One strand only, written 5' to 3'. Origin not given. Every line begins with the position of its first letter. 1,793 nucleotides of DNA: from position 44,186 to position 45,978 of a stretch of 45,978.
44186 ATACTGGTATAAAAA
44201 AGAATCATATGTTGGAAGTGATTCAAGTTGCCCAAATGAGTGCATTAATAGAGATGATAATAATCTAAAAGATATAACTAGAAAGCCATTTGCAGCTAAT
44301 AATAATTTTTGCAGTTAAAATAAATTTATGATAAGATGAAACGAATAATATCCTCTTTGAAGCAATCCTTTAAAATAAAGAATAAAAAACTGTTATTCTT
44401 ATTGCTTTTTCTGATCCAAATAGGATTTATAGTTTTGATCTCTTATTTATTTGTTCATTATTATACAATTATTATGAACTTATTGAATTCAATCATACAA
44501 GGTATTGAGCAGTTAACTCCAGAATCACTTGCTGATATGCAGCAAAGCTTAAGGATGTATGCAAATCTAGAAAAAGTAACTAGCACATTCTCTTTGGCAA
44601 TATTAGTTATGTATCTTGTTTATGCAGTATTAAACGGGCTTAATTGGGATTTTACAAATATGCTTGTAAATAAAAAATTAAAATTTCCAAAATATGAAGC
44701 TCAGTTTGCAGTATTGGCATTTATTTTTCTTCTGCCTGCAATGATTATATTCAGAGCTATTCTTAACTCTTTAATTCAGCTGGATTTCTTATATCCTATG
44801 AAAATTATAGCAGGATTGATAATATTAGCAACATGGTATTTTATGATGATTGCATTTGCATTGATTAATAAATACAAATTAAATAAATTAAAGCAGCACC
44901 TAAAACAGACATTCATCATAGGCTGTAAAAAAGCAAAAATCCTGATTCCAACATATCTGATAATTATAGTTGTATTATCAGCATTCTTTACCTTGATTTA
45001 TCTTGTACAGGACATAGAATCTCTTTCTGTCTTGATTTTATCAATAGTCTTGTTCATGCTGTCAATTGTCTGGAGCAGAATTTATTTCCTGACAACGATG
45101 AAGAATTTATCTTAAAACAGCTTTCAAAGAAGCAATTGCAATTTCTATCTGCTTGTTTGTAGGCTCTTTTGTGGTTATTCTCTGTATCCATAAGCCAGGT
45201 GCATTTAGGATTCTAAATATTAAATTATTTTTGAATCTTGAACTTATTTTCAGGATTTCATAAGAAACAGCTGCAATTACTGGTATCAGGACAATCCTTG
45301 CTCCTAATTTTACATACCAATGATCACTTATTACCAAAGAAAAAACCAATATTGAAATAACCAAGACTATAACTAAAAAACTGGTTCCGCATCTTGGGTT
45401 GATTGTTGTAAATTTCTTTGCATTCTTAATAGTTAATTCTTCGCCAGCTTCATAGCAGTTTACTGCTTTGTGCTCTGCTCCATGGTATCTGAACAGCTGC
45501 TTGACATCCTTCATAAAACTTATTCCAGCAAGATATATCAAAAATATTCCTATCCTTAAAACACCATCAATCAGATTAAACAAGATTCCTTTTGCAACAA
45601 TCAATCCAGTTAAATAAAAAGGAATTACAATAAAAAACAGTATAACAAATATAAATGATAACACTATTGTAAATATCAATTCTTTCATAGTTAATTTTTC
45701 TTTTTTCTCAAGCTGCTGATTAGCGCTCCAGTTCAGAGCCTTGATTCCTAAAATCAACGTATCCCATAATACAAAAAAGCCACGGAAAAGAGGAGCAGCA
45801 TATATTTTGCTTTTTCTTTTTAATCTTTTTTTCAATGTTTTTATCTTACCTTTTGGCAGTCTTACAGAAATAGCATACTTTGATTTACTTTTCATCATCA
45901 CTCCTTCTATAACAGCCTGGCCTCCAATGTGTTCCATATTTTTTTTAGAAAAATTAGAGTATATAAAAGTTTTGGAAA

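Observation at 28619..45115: Seven-gene, translationally coupled surface operon built from a tandemly duplicated three-gene module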

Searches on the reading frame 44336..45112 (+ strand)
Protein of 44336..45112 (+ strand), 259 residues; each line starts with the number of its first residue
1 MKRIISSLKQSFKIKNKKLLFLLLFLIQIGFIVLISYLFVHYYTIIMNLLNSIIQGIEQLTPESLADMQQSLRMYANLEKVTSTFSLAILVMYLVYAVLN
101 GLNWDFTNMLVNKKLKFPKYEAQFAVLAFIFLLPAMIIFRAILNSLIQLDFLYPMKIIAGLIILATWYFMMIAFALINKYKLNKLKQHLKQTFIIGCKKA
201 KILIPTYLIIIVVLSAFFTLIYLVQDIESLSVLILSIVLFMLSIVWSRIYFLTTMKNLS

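Call 8: search_protein_families(library=pfam, proteins=[window:44336-45112:+], max_evalue=1)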
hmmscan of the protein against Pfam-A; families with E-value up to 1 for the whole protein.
window:44336-45112:+ (259 aa): 1 family
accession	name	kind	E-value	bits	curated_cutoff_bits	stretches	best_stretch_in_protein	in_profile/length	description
PF05388.16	Carbpep_Y_N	-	0.12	13.2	25.8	1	41-87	4-50/127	Carboxypeptidase Y pro-peptide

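Call 9: search_protein_families(library=ncbifam, proteins=[window:44336-45112:+], max_evalue=1)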
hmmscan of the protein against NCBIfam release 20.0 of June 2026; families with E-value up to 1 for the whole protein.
window:44336-45112:+ (259 aa): 0 families

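Call 111: search_protein_families(library=phrogs, proteins=[window:44336-45112:+], max_evalue=0.01)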
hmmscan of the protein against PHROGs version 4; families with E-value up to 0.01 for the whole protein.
window:44336-45112:+ (259 aa): 0 families

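Call 112: search_protein_families(library=padloc, proteins=[window:44336-45112:+], max_evalue=0.01)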
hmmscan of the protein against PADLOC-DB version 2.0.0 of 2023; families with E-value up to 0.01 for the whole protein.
window:44336-45112:+ (259 aa): 0 families

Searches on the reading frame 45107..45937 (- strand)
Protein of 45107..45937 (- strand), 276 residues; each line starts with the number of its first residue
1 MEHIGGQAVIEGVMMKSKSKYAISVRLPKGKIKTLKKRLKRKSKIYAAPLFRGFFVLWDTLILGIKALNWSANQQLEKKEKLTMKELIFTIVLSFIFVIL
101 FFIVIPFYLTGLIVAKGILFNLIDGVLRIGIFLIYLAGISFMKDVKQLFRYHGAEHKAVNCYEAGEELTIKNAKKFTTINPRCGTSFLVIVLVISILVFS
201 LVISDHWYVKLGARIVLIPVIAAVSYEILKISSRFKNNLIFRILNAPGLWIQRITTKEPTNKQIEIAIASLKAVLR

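Call 27: search_protein_families(library=pfam, proteins=[window:45107-45934:-], max_evalue=0.001)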
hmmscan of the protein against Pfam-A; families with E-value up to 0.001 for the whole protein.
window:45107-45934:- (275 aa): 1 family
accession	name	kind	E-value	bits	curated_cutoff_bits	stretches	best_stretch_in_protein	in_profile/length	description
PF07136.16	DUF1385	-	1.6e-85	286.5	22.1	1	48-274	2-225/227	Protein of unknown function (DUF1385)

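Call 117: find_encoding_contigs(protein=window:45107-45937:-, flank=10000, max_places=2)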
Protein window:45107-45937:- (276 aa): 1 contig read that carries it; 1 place shown.
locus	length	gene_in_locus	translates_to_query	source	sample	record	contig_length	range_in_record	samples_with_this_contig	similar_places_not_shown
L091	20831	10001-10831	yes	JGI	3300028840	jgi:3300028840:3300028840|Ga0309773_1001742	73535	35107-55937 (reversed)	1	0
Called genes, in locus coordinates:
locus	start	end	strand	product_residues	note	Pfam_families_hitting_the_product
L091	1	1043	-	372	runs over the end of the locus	PF00226:DnaJ, PF01556:DnaJ_C, PF15777:Anti-TRAP (faint), PF00684:DnaJ_CXXCXGXG, PF27659:CHP02642 (weak)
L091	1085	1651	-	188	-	PF12917:YfbR-like, PF13023:HD_3, PF01966:HD (weak)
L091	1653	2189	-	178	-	PF02525:Flavodoxin_2, PF03358:FMN_red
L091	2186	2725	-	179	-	PF02525:Flavodoxin_2, PF03358:FMN_red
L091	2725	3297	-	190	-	PF00300:His_Phos_1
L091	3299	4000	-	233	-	PF00702:Hydrolase, PF13419:HAD_2, PF13242:Hydrolase_like (weak)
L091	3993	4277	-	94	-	-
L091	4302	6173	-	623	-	PF00012:HSP70, PF06723:MreB_Mbl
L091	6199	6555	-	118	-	PF11950:DUF3467 (weak)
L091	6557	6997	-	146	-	PF13420:Acetyltransf_4 (weak), PF13527:Acetyltransf_9 (faint)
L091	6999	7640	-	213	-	PF00753:Lactamase_B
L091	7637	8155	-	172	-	PF03692:CxxCxxCC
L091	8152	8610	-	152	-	PF01025:GrpE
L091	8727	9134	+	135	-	PF01978:TrmB (weak), PF12840:HTH_20, PF13545:HTH_Crp_2 (weak), PF01022:HTH_5, PF01047:MarR (faint), PF08279:HTH_11, PF13412:HTH_24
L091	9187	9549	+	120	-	-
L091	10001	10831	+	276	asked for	PF07136:DUF1385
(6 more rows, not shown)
